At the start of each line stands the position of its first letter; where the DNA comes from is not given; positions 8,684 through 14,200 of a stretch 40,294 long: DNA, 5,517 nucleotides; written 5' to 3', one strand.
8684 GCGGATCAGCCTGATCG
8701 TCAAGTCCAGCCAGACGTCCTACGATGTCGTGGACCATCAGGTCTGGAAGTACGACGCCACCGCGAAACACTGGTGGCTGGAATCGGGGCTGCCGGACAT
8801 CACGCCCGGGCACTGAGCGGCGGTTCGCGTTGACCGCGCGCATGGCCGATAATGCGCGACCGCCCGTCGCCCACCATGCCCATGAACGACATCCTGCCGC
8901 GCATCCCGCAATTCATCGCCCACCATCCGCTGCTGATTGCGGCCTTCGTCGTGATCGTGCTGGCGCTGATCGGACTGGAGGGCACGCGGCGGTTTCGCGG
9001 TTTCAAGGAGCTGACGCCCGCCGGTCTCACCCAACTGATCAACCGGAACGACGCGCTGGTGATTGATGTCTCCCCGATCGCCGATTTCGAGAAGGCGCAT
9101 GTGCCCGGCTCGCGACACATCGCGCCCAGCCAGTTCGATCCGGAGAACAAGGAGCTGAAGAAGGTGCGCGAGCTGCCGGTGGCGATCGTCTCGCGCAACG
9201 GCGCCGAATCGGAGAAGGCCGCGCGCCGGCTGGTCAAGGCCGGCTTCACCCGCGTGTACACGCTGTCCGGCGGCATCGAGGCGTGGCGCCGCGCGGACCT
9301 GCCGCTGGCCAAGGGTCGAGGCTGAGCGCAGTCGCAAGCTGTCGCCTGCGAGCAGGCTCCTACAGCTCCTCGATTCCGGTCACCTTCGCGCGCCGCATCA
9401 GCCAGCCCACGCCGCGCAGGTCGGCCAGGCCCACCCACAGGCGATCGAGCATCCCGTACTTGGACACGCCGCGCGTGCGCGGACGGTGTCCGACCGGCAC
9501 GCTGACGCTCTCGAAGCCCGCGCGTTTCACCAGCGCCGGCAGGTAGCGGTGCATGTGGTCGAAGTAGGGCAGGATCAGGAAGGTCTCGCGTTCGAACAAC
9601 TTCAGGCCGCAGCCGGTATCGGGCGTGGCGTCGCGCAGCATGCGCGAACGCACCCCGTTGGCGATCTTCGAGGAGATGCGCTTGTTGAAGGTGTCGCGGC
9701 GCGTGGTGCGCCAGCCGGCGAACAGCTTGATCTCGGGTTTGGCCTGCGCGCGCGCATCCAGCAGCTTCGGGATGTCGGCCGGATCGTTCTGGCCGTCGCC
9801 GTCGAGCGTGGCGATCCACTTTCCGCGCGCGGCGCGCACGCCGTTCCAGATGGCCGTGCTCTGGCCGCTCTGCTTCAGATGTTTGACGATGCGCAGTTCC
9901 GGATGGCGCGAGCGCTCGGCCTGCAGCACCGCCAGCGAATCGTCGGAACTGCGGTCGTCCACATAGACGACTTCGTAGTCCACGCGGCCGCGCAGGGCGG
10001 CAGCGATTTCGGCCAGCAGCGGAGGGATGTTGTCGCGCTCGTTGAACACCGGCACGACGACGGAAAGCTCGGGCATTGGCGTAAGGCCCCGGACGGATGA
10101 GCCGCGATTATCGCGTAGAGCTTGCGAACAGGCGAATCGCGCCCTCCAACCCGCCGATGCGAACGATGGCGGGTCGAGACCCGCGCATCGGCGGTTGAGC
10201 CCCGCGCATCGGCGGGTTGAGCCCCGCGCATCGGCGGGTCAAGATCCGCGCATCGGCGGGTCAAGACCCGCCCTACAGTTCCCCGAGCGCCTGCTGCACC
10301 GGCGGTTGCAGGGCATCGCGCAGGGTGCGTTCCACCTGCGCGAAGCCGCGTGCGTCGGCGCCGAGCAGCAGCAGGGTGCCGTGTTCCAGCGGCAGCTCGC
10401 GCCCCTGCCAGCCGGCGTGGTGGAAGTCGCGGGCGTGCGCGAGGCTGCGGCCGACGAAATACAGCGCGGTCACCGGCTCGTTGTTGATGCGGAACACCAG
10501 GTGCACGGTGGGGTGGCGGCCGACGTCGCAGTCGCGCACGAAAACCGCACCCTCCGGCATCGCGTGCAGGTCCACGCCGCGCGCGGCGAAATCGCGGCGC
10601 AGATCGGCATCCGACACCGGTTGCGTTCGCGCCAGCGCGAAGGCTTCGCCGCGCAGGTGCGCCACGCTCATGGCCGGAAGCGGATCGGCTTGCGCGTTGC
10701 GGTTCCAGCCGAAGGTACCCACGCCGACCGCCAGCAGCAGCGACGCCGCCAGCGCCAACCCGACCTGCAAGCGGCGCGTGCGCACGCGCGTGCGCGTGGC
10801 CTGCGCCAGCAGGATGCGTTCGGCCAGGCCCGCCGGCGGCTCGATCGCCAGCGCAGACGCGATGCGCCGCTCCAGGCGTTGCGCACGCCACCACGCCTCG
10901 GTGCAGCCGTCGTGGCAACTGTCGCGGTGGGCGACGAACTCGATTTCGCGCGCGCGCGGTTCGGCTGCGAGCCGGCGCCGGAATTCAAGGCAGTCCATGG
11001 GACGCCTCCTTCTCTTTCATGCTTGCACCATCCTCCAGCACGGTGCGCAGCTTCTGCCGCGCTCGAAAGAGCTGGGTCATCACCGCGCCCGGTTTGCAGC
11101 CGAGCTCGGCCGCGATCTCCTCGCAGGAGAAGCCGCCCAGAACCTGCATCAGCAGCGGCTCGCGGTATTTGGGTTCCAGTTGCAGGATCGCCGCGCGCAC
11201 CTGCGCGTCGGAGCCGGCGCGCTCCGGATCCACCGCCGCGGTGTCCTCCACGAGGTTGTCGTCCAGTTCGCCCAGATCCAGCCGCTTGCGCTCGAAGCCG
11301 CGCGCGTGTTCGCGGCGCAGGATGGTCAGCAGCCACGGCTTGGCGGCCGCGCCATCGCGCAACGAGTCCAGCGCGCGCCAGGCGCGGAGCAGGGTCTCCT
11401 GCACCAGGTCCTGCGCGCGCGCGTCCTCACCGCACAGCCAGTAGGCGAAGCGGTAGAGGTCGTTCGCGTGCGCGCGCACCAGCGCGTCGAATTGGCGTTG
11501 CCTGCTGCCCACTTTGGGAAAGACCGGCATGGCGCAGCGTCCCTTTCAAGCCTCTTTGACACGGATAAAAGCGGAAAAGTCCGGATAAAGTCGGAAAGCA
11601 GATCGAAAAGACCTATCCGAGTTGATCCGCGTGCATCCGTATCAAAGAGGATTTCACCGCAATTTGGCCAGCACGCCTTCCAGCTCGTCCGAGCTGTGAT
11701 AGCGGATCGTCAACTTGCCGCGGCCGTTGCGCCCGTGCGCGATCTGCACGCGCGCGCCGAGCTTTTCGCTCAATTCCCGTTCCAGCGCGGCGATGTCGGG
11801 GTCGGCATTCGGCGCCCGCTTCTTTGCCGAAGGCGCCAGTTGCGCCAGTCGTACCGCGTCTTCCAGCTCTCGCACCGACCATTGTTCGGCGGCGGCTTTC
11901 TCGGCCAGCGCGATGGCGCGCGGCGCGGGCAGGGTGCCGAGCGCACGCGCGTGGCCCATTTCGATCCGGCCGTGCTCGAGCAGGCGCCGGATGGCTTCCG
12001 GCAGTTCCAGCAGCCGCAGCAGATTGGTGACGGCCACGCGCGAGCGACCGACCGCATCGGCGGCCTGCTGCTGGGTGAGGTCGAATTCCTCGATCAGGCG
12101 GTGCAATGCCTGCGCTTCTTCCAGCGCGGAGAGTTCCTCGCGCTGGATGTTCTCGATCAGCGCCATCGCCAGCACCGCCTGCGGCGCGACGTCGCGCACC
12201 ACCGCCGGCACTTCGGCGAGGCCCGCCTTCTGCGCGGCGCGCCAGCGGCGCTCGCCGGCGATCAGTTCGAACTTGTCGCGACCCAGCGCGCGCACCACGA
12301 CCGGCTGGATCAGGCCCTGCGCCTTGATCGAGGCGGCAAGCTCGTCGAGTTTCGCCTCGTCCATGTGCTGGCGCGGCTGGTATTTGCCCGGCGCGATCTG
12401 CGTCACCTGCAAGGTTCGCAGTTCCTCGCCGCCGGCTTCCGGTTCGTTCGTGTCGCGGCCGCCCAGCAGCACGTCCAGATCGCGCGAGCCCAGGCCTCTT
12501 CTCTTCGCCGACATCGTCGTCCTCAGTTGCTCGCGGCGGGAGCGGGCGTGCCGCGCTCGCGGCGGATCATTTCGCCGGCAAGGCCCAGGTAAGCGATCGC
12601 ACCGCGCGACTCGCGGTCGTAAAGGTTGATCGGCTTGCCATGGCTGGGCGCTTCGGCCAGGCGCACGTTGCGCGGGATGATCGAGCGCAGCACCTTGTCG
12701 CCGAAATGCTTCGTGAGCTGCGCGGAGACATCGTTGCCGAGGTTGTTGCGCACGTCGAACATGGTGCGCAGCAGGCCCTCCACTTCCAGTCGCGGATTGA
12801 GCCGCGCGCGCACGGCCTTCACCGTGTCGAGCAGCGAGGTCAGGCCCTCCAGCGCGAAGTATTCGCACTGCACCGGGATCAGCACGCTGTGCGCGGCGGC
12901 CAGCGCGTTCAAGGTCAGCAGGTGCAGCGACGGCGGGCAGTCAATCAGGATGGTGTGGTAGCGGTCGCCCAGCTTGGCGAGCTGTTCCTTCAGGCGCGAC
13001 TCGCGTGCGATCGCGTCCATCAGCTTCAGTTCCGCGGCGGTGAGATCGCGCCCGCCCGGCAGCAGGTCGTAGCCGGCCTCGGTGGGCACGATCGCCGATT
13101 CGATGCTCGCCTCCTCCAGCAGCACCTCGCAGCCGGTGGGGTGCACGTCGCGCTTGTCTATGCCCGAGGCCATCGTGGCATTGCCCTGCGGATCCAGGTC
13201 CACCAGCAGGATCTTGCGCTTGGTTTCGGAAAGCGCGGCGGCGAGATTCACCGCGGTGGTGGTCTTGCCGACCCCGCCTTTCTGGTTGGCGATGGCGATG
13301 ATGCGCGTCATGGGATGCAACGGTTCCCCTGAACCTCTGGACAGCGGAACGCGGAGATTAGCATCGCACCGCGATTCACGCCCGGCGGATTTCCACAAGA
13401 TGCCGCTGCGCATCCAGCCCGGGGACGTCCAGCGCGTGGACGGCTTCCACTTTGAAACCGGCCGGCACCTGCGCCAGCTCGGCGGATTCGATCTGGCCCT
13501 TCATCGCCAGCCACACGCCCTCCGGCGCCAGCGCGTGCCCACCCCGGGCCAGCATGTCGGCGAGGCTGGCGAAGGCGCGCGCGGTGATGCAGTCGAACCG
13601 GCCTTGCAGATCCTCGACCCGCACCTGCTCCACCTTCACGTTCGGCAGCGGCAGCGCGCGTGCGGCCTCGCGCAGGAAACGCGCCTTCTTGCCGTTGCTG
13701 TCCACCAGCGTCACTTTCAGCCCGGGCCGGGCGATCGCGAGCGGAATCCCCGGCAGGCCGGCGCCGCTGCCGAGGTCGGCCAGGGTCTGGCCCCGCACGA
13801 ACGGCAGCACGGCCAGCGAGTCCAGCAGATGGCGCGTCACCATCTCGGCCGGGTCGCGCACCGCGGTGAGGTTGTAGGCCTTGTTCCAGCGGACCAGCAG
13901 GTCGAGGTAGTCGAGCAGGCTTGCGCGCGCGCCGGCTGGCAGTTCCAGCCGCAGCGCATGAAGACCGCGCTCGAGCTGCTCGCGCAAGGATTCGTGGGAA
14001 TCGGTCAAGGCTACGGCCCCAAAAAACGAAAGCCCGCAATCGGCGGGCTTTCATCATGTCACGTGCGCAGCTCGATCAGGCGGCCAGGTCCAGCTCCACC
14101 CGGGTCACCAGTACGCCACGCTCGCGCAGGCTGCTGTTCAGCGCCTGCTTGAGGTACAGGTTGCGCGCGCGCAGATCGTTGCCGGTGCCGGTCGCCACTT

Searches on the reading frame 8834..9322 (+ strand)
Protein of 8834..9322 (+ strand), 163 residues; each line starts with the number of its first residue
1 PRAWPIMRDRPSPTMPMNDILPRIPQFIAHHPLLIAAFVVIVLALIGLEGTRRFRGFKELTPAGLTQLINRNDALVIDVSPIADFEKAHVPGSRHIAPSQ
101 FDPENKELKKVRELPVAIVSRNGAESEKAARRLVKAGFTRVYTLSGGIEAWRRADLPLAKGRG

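Call 61: search_protein_families(library=pfam, proteins=[window:8834-9322:+], max_evalue=0.0001)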
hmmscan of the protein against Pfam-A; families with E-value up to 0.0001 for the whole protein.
window:8834-9322:+ (163 aa): 1 family
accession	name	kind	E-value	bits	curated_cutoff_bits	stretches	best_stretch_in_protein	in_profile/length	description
PF00581.25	Rhodanese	-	3.2e-17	63.3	22.2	1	62-153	2-101/102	Rhodanese-like domain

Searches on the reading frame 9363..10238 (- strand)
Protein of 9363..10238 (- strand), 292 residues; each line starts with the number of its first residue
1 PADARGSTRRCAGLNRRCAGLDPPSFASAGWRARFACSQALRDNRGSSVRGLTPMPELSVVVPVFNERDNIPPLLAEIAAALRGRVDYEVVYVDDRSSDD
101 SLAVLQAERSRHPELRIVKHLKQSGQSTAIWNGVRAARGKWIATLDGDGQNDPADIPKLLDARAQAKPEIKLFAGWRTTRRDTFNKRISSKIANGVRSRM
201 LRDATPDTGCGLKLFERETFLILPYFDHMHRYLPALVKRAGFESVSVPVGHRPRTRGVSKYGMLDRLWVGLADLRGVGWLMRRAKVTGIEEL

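Call 61: search_protein_families(library=pfam, proteins=[window:9363-10238:-], max_evalue=0.0001)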
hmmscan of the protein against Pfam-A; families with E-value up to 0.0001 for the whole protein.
window:9363-10238:- (292 aa): 2 families
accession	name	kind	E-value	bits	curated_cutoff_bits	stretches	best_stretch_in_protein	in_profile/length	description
PF00535.33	Glycos_transf_2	-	4.1e-24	85.8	23.3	1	59-219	1-163/168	Glycosyl transferase family 2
PF13641.12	Glyco_tranf_2_3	-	2.4e-07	31.4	27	1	56-159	1-107/230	Glycosyltransferase like family 2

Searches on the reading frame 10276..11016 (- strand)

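Call 61: search_protein_families(library=pfam, proteins=[window:10276-11016:-], max_evalue=0.0001)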
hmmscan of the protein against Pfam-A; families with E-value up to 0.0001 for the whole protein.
window:10276-11016:- (247 aa): 1 family
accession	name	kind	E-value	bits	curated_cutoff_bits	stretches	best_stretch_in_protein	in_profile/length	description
PF11859.13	DUF3379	-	2.8e-34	118.9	33.2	1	7-234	1-230/232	Protein of unknown function (DUF3379)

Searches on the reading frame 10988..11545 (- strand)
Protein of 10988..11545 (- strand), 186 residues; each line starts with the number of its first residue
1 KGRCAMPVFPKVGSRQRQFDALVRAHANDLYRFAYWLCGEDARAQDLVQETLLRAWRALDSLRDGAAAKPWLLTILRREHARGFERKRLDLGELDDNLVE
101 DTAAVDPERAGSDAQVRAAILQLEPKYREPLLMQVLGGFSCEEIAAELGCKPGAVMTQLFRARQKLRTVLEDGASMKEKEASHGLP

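Call 61: search_protein_families(library=pfam, proteins=[window:10988-11545:-], max_evalue=0.0001)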
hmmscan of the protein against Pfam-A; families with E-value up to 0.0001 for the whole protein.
window:10988-11545:- (186 aa): 4 families
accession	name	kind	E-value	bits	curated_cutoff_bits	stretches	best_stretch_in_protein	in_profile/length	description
PF08281.18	Sigma70_r4_2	-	3.8e-16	58.9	25.7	1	115-166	3-54/54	Sigma-70, region 4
PF04542.20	Sigma70_r2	-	7.7e-16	58.1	24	1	22-87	1-68/71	Sigma-70 region 2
PF22029.2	PhyR_sigma2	-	1e-05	25.9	27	1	25-76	3-54/55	Sigma2 domain of PhyR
PF07638.17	Sigma70_ECF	-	3.2e-05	24.3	21.1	1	78-170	93-183/185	ECF sigma factor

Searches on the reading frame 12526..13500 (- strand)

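Call 61: search_protein_families(library=pfam, proteins=[window:12526-13500:-], max_evalue=0.0001)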
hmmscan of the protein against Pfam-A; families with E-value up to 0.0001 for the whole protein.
window:12526-13500:- (325 aa): 7 families
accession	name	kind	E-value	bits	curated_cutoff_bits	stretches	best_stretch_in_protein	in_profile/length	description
PF13614.12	AAA_31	-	1.2e-60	205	27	1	65-240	1-177/177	AAA domain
PF01656.29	CbiA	-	3.2e-29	101.9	25.4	1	68-291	1-125/125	CobQ/CobB/MinD/ParA nucleotide binding domain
PF06564.18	CBP_BcsQ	-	1.1e-15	58.3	21.3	1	67-308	3-230/234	Cellulose biosynthesis protein BcsQ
PF09140.17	MipZ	-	8.9e-11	42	20.7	1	67-218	2-137/262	ATPase MipZ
PF10609.15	ParA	-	1.4e-09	38.2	27.1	1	65-108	3-46/246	NUBPL iron-transfer P-loop NTPase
PF00142.24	Fer4_NifH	-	2.9e-08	34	25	1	68-110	3-46/271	4Fe-4S iron sulfur cluster binding proteins, NifH/frxC family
PF02374.21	ArsA_ATPase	-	6.2e-07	29.4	24.3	1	73-106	8-41/305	Anion-transporting ATPase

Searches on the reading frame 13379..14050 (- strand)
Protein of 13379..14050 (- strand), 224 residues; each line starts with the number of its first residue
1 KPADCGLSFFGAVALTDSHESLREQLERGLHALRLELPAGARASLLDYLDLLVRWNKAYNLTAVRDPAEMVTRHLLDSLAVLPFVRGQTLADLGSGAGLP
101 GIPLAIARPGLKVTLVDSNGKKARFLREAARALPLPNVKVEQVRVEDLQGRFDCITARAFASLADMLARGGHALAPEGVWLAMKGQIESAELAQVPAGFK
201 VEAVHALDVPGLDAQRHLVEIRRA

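Call 61: search_protein_families(library=pfam, proteins=[window:13379-14050:-], max_evalue=0.0001)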
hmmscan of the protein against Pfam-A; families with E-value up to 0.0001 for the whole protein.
window:13379-14050:- (224 aa): 4 families
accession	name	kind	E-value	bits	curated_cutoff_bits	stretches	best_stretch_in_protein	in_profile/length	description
PF02527.21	GidB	-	3.3e-53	180.2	27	1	44-219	4-184/184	rRNA small subunit methyltransferase G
PF05175.20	MTS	-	2.2e-05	24.6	23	1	72-155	20-102/170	Methyltransferase small domain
PF13847.12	Methyltransf_31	-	2.4e-05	24.5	27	1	87-160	4-83/145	Methyltransferase domain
PF13649.12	Methyltransf_25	-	7.2e-05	23.8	27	0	92-175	3-94/97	Methyltransferase domain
